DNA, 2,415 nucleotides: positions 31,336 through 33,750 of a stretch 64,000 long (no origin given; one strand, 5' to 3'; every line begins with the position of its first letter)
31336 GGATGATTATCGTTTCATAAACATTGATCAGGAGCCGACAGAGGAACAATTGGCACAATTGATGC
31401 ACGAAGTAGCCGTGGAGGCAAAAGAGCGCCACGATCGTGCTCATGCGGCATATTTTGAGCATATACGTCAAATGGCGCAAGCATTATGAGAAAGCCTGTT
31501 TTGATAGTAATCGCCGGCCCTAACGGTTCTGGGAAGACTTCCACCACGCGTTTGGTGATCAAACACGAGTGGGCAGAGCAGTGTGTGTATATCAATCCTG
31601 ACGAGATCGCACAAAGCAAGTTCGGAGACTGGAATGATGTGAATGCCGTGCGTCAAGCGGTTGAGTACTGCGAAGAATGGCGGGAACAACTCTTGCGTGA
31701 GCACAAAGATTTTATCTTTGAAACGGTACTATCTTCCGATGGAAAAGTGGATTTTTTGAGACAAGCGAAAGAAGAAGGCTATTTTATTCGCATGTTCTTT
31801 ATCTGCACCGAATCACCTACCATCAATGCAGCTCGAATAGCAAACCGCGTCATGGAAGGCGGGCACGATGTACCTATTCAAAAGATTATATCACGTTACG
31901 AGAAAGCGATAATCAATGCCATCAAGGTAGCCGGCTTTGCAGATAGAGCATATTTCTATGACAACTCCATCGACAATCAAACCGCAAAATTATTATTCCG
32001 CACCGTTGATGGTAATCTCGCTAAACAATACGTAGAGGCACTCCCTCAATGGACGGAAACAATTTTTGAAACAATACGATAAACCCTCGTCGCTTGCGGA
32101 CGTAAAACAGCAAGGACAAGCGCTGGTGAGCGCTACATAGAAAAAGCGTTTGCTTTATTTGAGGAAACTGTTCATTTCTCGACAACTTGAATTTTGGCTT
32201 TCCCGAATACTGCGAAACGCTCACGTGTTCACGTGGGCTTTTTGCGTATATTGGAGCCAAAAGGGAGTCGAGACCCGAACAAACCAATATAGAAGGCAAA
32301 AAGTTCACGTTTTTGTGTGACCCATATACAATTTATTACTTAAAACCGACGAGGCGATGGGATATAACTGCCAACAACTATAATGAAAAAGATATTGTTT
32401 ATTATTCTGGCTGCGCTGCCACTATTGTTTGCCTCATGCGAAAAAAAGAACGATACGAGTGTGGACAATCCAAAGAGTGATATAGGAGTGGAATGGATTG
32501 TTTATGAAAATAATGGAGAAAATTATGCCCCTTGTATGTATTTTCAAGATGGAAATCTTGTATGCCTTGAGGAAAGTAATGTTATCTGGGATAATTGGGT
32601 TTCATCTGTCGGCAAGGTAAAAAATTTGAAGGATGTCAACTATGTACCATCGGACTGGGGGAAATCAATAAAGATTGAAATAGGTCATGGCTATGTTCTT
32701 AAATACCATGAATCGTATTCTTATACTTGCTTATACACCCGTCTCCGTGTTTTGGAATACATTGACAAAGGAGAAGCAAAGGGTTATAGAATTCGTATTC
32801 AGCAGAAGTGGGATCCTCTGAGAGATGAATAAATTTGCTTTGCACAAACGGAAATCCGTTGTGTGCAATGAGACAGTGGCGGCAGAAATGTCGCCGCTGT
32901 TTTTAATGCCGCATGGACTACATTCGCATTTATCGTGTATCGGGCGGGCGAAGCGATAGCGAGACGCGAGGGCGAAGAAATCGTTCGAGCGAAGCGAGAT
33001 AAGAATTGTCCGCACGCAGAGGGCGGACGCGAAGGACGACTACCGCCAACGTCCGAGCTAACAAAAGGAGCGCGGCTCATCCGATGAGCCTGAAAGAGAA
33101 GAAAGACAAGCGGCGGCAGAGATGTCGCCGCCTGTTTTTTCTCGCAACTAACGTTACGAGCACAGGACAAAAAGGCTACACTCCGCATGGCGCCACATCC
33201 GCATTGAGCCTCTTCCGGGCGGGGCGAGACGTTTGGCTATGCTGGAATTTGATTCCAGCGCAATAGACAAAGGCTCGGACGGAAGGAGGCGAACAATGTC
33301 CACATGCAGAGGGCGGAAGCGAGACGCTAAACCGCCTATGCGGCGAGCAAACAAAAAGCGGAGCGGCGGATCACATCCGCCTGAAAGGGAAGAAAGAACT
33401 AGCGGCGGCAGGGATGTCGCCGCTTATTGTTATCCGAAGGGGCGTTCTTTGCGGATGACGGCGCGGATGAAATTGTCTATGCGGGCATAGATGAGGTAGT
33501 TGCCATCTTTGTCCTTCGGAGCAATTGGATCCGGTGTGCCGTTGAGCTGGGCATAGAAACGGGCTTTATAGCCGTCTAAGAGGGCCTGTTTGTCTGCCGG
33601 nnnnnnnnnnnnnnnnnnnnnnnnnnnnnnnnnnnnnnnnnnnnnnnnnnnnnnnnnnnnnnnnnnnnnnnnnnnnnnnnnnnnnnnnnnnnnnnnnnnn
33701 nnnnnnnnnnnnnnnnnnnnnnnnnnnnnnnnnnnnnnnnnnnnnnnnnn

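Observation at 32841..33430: Two tandem paralogous structured-RNA-like units with a compensatory hairpin change and GNRA-capped terminators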

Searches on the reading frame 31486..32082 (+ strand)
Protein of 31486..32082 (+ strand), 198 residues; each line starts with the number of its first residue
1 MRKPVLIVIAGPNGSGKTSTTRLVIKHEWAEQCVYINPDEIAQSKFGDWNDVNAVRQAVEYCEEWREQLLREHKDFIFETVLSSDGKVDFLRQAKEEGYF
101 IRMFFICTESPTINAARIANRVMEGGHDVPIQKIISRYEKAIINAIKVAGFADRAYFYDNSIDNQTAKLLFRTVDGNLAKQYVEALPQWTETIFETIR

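Call 14: search_protein_families(library=pfam, proteins=[window:31486-32082:+], max_evalue=0.01)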
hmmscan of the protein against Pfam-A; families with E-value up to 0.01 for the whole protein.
window:31486-32082:+ (198 aa): 6 families
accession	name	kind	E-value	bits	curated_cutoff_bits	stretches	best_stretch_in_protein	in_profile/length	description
PF06414.18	Zeta_toxin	-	2.4e-13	50.4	22.3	1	2-145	14-170/199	Zeta toxin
PF13671.12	AAA_33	-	6.6e-07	30.2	27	1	6-130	1-129/143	AAA domain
PF13238.12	AAA_18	-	0.0001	23.2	29.4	1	7-124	1-114/128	AAA domain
PF13173.12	AAA_14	-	0.00016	22.1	27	1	6-114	4-102/129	AAA domain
PF00005.33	ABC_tran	-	0.0002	22.4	25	1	6-74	13-75/137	ABC transporter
PF20720.3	nSTAND3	-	0.0051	17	27.2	1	6-41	19-57/155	Novel STAND NTPase 3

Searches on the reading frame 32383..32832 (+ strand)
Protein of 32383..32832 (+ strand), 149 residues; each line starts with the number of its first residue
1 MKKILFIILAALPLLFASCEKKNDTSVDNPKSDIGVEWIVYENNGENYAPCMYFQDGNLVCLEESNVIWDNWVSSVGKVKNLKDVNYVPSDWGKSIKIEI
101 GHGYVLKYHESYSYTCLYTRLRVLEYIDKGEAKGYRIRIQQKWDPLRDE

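Call 14: search_protein_families(library=pfam, proteins=[window:32383-32832:+], max_evalue=0.01)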
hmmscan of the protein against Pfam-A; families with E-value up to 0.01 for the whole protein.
window:32383-32832:+ (149 aa): 0 families

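Call 18: find_encoding_contigs(protein=window:32383-32832:+, flank=4000, max_places=10)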
Protein window:32383-32832:+ (149 aa): 15 contigs read that carry it; 10 places shown.
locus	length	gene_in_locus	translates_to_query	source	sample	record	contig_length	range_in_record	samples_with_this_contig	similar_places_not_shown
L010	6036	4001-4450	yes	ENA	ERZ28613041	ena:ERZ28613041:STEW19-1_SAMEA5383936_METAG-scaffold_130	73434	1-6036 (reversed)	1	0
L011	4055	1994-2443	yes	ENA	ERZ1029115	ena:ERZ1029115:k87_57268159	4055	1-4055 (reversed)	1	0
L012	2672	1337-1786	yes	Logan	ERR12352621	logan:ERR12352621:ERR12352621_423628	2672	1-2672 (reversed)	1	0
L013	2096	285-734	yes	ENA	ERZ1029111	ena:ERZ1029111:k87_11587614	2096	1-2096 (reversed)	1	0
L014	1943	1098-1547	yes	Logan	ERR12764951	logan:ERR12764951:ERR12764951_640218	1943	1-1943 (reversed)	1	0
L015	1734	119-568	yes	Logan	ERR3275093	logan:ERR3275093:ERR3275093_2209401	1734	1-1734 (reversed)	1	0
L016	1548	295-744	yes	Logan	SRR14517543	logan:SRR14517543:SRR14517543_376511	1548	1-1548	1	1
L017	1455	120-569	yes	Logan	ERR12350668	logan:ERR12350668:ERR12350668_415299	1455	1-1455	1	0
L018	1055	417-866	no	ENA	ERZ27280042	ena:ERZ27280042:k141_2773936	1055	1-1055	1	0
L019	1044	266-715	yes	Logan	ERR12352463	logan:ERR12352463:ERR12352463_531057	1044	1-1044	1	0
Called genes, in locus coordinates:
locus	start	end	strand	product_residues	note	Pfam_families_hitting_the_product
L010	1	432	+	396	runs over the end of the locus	PF00072:Response_reg, PF00158:Sigma54_activat, PF14532:Sigma54_activ_2, PF00004:AAA (weak), PF07728:AAA_5 (weak), PF25601:AAA_lid_14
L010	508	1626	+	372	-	PF02463:SMC_N, PF13175:AAA_15 (weak), PF13304:AAA_21 (faint), PF13476:AAA_23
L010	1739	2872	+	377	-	PF02638:GHL10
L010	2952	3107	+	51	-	-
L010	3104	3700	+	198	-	PF06414:Zeta_toxin, PF13671:AAA_33 (weak)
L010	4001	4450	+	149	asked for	-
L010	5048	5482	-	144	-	-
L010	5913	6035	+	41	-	?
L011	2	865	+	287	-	?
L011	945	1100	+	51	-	-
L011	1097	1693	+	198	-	PF06414:Zeta_toxin, PF13671:AAA_33 (weak)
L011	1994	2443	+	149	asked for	-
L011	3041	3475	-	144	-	-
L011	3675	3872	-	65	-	-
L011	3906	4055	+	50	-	?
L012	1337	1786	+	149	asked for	-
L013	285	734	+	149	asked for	-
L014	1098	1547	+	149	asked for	-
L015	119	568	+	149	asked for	-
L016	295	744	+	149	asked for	-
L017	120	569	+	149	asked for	-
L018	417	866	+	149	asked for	-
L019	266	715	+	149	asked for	-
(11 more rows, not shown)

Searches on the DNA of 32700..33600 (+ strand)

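Call 4: search_rna_families(source=window, start=32700, end=33600, threshold=evalue, max_evalue=10, show_alignments=3)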
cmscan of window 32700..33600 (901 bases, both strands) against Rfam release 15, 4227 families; matches with E-value up to 10: 10.
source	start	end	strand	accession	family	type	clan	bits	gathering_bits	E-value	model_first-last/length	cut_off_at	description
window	33341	33388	+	RF03006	M23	Gene; sRNA;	-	27.7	41.2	0.0045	1-53/53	no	M23 RNA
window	33009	33139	+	RF00166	PrrB_RsmZ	Gene; sRNA;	CL00106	22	44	0.0088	1-133/133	no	PrrB/RsmZ RNA family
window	33398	33424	+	RF01686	Acido-1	Gene; sRNA;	-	21.9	50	0.1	38-64/64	no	Acido-1 RNA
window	32786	32856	-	RF04345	Plastid-rps12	Cis-reg;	-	21.2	78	4.1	1-97/97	no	Plastid-rps12 3UTR RNA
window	33071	33132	+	RF01686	Acido-1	Gene; sRNA;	-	20.9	50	0.17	1-64/64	no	Acido-1 RNA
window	33095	33144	+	RF03560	mir-3926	Gene; miRNA;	-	17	82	4.6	1-63/63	no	mir-3926 microRNA precursor family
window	32832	32876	-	RF01747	msiK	Cis-reg;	-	16.4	33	0.43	1-60/60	no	msiK RNA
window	32806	32845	-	RF01613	ceN109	Gene; snRNA; snoRNA; CD-box;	-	15.3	52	2.8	1-67/67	no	Nematode snoRNA ceN109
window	33198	33244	+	RF02136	HTT-AS1_3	Gene; lncRNA;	-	14.1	70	5.7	1-60/60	no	HTT antisense RNA 1 conserved region 3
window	32760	32831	+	RF01962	RMST_1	Gene; lncRNA;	-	11.3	40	8.8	1-61/61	no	Rhabdomyosarcoma 2 associated transcript conserved region 1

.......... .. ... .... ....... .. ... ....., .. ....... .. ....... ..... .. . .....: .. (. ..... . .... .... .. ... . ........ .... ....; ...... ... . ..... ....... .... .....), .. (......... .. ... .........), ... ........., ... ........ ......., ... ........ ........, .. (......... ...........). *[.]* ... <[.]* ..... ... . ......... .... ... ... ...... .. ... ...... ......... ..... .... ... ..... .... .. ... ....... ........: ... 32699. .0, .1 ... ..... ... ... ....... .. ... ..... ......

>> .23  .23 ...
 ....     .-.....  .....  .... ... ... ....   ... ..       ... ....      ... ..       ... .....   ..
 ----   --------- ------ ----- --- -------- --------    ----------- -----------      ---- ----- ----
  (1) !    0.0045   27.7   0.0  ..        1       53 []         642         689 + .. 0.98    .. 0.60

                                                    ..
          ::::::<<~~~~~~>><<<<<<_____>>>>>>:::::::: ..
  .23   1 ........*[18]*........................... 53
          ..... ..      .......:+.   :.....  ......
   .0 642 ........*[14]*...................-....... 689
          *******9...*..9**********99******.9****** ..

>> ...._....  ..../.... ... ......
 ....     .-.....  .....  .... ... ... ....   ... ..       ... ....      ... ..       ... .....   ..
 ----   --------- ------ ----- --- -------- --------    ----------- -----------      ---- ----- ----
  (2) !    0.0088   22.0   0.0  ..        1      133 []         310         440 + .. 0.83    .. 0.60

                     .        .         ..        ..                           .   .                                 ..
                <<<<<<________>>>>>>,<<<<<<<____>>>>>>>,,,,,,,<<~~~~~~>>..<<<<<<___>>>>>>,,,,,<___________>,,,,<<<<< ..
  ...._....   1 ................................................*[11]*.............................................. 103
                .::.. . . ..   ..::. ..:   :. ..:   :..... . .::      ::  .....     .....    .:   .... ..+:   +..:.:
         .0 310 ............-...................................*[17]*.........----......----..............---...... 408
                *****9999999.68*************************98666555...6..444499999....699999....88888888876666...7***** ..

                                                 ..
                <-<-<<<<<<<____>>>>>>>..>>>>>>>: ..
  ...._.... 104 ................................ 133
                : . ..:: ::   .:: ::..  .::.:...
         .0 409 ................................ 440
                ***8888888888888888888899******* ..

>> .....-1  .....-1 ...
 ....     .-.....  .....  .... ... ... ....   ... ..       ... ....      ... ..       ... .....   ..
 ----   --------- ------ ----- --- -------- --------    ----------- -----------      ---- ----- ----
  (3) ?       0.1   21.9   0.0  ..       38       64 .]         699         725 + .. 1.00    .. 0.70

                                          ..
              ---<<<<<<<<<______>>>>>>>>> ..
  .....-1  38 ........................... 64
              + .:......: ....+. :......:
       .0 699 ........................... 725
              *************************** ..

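Call 15: search_dna_similar(query=window:32841-33430:+, collection=plasmids, mode=distant)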
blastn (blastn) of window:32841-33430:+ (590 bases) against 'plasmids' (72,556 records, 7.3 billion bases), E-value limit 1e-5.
No match.

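Call 16: search_dna_similar(query=window:32841-33430:+, collection=phages, mode=distant)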
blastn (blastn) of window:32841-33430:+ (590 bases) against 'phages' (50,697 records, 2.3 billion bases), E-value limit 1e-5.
No match.

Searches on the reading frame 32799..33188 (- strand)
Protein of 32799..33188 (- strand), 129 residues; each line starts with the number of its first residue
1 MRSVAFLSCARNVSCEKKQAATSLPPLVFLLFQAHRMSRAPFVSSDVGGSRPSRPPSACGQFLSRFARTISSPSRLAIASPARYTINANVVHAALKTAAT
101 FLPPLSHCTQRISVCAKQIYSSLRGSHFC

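Call 14: search_protein_families(library=pfam, proteins=[window:32799-33188:-], max_evalue=0.01)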
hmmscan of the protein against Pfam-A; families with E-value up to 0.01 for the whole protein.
window:32799-33188:- (129 aa): 0 families

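Call 39: find_homologous_proteins(query=window:32799-33188:-, max_evalue=0.001)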
Query window:32799-33188:- (129 aa): 1 proteins with E <= 0.001 among 26 candidates.
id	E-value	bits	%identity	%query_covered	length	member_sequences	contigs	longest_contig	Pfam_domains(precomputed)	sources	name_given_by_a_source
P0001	4.2e-24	103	61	68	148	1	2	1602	-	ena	-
